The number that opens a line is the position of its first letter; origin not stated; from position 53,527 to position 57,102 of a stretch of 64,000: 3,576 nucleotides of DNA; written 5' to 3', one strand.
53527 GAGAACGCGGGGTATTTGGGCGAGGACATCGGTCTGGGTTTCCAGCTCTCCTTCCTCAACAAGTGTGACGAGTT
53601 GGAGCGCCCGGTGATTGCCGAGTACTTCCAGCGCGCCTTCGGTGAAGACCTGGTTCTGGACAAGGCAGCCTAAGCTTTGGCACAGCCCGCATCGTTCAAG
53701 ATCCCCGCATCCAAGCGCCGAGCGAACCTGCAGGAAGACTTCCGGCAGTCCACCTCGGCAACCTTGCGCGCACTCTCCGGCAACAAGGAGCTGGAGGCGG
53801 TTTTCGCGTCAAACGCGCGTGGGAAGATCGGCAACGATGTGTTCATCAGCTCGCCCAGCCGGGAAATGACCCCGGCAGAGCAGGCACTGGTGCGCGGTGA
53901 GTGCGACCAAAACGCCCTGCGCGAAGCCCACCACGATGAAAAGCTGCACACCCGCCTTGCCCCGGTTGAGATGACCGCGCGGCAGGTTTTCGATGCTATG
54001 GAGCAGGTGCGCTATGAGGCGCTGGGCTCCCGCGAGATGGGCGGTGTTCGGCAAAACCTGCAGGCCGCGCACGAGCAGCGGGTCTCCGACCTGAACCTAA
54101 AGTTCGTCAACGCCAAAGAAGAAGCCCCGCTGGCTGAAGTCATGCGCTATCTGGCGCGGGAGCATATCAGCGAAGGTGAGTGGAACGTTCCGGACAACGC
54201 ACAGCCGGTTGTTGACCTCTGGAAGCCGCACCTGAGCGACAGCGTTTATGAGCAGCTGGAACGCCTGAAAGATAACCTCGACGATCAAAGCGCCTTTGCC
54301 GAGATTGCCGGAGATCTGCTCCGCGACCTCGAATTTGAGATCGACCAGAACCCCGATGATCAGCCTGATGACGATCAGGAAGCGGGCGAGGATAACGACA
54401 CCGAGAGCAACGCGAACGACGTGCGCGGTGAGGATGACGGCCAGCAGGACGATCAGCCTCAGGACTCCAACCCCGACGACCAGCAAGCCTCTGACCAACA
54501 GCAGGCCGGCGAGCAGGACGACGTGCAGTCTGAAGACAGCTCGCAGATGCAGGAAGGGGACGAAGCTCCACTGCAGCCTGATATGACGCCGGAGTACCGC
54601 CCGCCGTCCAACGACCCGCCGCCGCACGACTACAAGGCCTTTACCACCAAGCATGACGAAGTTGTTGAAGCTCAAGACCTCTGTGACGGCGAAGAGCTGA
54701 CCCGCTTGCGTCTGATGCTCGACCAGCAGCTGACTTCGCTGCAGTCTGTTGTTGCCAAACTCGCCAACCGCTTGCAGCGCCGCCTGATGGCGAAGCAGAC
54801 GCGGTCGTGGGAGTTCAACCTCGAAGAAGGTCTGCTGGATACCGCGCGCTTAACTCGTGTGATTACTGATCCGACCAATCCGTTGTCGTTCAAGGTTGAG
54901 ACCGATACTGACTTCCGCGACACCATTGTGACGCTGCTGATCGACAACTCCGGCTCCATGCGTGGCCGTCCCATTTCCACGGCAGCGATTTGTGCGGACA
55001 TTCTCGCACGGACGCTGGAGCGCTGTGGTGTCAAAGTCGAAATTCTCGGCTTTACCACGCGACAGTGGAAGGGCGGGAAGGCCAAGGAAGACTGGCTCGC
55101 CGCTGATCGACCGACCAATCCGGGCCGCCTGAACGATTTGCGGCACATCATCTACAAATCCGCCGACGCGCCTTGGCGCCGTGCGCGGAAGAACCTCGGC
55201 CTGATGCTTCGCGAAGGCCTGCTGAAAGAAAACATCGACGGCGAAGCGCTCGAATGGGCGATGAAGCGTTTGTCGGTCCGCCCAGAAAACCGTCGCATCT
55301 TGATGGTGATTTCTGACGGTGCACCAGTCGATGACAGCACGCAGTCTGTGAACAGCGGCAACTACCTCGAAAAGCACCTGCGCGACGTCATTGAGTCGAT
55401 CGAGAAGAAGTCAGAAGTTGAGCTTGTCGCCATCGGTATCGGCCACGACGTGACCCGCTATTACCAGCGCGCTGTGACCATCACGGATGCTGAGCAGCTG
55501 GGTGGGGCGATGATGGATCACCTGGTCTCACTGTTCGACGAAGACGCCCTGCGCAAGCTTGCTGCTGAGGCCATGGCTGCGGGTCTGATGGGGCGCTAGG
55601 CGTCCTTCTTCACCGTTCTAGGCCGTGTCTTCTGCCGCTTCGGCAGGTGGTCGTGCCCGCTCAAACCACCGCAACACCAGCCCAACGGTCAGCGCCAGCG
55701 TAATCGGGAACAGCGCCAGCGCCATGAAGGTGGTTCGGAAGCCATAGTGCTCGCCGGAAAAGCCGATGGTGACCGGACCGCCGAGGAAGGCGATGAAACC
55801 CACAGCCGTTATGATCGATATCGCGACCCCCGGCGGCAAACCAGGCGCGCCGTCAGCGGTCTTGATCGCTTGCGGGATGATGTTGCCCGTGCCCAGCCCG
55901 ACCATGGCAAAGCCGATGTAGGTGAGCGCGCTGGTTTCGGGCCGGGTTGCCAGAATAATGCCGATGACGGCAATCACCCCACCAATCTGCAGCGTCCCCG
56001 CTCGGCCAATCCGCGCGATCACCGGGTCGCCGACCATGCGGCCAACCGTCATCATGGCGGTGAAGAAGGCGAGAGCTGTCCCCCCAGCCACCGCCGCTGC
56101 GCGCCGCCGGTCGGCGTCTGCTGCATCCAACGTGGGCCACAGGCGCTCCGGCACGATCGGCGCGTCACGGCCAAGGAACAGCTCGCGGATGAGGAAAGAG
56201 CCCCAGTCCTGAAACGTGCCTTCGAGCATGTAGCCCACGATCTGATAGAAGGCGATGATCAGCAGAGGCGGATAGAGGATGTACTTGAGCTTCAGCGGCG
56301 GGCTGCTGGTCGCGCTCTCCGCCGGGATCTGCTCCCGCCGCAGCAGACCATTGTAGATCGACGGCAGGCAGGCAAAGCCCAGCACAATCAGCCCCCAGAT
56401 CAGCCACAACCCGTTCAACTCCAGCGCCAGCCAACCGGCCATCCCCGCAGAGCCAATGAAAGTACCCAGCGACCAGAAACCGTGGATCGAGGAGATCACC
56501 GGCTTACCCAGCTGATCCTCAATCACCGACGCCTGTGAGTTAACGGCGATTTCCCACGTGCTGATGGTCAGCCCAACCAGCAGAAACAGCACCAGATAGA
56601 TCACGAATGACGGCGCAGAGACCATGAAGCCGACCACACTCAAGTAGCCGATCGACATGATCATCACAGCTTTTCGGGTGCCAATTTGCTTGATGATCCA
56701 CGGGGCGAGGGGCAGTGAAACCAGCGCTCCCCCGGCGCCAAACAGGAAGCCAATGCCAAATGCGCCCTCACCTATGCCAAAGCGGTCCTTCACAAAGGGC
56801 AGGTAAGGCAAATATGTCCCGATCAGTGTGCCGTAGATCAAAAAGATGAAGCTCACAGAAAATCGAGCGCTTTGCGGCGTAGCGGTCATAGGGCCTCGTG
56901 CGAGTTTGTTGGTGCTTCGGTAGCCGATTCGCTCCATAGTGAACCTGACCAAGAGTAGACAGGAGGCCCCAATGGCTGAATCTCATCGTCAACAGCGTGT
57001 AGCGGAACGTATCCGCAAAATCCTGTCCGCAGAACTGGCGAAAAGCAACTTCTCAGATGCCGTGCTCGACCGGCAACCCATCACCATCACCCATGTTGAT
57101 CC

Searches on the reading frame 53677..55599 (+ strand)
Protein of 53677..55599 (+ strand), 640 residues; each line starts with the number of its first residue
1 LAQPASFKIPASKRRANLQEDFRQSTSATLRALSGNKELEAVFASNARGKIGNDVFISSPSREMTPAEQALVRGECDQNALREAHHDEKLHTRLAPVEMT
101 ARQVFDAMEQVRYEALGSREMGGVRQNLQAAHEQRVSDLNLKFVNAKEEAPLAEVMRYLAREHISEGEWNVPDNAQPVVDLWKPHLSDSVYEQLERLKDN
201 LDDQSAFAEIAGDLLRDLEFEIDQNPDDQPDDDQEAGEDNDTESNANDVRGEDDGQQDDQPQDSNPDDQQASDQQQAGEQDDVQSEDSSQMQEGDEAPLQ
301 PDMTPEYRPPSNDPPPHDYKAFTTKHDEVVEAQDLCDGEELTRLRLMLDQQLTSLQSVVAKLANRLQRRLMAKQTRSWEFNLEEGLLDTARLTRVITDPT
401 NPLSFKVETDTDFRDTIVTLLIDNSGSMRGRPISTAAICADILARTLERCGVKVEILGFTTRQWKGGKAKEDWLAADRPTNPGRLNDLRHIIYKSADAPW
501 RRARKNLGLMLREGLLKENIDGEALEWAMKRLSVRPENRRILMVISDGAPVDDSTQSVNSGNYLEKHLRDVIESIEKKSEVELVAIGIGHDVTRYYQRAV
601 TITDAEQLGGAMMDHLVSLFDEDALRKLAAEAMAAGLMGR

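Call 57: search_protein_families(library=pfam, proteins=[window:53677-55599:+], max_evalue=0.00001)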
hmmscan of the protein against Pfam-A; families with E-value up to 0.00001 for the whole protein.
window:53677-55599:+ (640 aa): 2 families
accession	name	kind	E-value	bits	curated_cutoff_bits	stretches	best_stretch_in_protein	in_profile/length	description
PF11775.14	CobT_C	-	4.7e-102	340.7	21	1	404-621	1-219/220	Cobalamin biosynthesis protein CobT VWA domain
PF06213.17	CobT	-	8.5e-71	239.1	26.1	1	19-292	4-273/276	Cobalamin biosynthesis protein CobT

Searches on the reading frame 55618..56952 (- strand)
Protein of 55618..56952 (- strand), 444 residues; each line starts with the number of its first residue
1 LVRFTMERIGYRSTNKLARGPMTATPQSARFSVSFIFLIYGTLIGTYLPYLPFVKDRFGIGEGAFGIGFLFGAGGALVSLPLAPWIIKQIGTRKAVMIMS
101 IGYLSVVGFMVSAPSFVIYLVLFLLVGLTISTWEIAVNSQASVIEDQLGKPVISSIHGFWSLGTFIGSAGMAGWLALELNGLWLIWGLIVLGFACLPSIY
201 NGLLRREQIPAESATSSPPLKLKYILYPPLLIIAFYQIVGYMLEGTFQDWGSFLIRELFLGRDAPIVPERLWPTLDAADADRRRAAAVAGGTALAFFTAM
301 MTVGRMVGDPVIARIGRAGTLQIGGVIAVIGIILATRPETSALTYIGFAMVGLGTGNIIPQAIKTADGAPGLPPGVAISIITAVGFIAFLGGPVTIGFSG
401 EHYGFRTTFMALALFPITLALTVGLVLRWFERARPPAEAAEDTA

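Call 57: search_protein_families(library=pfam, proteins=[window:55618-56952:-], max_evalue=0.00001)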
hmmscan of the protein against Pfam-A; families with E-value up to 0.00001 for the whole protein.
window:55618-56952:- (444 aa): 1 family
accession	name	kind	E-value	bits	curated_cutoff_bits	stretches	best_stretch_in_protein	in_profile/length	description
PF07690.21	MFS_1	-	3.7e-16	59.4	33.4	2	34-360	2-313/347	Major Facilitator Superfamily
